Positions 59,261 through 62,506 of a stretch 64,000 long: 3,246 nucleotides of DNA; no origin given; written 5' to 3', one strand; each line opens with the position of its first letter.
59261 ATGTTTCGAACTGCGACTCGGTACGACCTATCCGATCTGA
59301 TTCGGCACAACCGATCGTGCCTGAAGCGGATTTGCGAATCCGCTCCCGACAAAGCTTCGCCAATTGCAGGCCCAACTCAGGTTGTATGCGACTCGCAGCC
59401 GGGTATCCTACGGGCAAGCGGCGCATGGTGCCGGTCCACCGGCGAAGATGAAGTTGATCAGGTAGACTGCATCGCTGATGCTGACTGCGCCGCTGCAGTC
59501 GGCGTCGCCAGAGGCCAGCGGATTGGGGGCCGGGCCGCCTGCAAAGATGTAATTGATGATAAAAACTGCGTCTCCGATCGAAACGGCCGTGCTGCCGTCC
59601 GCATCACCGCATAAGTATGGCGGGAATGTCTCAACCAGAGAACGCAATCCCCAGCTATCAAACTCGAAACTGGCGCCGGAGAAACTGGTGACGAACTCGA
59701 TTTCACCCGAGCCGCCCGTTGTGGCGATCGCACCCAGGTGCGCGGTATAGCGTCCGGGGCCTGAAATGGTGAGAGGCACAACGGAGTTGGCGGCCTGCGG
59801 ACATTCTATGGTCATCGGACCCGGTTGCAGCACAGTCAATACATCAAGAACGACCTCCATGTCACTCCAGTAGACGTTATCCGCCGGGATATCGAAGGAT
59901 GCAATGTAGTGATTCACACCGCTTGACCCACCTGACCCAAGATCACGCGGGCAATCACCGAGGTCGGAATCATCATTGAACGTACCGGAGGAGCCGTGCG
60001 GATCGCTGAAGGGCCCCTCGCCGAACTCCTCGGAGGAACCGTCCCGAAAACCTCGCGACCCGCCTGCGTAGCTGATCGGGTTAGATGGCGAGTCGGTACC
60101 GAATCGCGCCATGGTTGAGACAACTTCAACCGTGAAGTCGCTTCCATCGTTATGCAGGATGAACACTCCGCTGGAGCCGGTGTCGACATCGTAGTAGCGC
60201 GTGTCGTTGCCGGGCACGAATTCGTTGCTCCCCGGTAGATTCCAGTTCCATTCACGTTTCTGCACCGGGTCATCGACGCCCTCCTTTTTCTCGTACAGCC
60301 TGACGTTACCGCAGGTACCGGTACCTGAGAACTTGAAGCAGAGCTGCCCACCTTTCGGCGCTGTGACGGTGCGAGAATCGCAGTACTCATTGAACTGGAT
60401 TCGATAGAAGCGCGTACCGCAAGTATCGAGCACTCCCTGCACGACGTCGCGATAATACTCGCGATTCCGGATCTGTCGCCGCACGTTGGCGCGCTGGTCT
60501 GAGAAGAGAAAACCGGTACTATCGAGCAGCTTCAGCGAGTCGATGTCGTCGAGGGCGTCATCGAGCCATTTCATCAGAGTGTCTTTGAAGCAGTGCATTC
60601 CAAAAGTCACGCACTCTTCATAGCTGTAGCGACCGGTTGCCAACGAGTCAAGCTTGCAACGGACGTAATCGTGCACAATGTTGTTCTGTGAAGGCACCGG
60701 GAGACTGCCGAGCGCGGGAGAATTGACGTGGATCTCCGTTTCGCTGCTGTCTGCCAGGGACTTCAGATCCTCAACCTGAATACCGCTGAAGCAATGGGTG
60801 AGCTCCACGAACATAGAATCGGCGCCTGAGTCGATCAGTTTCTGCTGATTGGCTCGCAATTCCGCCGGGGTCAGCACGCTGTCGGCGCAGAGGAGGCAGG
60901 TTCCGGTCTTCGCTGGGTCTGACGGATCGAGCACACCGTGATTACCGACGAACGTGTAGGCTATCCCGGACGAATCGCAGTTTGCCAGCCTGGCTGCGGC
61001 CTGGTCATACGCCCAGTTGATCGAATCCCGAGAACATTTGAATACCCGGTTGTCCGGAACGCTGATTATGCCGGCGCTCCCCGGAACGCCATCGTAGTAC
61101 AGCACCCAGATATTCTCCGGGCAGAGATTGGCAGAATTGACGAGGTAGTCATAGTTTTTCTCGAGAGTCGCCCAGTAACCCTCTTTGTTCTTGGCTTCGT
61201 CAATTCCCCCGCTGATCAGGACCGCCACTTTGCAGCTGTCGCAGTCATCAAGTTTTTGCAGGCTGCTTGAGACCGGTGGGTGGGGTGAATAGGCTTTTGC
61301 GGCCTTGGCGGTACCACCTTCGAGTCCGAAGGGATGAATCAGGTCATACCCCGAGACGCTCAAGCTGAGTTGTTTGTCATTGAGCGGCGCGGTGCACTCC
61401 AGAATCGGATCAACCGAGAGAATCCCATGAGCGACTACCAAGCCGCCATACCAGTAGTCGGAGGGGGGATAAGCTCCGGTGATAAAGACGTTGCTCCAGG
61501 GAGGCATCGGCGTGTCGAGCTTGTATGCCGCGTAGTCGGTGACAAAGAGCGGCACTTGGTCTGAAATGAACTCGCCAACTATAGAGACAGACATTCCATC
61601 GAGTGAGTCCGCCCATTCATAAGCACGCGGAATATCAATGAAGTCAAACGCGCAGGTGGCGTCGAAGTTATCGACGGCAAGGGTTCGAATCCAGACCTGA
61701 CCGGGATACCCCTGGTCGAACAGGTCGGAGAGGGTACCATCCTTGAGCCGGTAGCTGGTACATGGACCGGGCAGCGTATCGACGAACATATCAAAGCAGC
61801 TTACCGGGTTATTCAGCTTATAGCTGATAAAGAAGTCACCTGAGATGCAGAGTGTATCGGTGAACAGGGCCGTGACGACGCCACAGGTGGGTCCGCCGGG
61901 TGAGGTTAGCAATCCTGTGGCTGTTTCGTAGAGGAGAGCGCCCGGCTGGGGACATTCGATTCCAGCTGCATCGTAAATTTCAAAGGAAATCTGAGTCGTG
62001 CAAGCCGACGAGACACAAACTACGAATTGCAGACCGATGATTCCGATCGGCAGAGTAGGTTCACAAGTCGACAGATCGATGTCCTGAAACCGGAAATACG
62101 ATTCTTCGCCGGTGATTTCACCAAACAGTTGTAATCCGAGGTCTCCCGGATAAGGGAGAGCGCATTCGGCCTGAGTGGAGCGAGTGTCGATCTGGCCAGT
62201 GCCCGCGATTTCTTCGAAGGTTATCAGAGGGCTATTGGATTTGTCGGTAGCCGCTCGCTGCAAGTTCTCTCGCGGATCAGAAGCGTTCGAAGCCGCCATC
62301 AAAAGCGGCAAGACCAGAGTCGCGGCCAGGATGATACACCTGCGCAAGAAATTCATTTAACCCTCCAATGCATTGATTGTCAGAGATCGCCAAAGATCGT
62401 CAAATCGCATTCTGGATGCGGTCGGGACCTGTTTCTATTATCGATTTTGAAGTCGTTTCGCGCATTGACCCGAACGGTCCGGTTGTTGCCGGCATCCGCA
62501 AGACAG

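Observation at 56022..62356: Tandem paralogous ~981 aa secreted clan CD (legumain/clostripain-like) cysteine peptidases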

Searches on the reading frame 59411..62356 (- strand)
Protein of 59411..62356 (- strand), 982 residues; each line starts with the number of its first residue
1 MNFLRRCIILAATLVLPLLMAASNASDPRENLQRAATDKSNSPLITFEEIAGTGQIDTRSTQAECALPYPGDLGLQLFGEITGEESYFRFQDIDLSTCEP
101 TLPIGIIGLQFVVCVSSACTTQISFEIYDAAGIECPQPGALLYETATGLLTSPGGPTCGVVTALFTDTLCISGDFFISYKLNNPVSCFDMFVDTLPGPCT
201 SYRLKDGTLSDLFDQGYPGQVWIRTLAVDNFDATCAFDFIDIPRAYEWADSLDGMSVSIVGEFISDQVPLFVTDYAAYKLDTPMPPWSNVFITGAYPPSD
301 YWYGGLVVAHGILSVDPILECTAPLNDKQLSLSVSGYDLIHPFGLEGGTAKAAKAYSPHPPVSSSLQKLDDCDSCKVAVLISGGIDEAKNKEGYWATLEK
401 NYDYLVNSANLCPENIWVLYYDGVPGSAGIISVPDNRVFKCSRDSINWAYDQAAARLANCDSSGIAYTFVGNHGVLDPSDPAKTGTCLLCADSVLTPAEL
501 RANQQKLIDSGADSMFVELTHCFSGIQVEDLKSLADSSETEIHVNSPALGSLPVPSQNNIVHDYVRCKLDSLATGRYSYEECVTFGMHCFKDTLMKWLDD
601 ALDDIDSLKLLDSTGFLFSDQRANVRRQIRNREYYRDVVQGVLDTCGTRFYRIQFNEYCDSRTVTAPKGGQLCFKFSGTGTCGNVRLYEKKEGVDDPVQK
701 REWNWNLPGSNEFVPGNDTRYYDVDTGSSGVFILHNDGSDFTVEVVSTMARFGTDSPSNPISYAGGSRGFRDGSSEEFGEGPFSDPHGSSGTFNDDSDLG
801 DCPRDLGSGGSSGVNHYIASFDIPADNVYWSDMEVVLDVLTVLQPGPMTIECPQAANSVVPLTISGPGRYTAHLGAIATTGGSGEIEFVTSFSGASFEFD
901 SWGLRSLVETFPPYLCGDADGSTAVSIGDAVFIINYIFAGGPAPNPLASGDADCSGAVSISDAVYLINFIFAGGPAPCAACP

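Call 4: search_protein_families(library=pfam, proteins=[window:59411-62356:-], max_evalue=1)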
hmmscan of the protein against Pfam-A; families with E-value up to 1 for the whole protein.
window:59411-62356:- (982 aa): 1 family
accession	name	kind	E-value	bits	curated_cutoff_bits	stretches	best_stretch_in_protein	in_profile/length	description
PF00404.24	Dockerin_1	-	3.2e-05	24.5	22.9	1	917-970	2-56/57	Dockerin type I domain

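Call 5: search_protein_families(library=ncbifam, proteins=[window:59411-62356:-], max_evalue=1)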
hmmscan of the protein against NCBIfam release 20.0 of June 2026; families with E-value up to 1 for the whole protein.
window:59411-62356:- (982 aa): 0 families

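Call 7: search_solved_structures(query=window:59411-62356:-, max_evalue=10)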
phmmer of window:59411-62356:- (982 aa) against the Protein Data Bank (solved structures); distinct sequences matched with E-value up to 10: 2.
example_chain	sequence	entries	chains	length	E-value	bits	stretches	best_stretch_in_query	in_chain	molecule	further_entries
4uyq_B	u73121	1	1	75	0.04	15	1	914-971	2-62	Cellulosomal scaffoldin adaptor protein B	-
4uyp_B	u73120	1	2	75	0.056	14.5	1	914-971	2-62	Cellulosomal scaffoldin adaptor protein B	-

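Call 11: search_protein_families(library=pfam, proteins=[window:59411-62356:-], max_evalue=10)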
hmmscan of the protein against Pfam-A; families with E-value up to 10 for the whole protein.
window:59411-62356:- (982 aa): 1 family
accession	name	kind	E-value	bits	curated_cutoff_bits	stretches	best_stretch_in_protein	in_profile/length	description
PF00404.24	Dockerin_1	-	3.2e-05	24.5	22.9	1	917-970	2-56/57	Dockerin type I domain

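Call 22: search_protein_families(library=phrogs, proteins=[window:59411-62356:-], max_evalue=0.1)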
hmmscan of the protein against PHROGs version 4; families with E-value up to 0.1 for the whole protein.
window:59411-62356:- (982 aa): 0 families
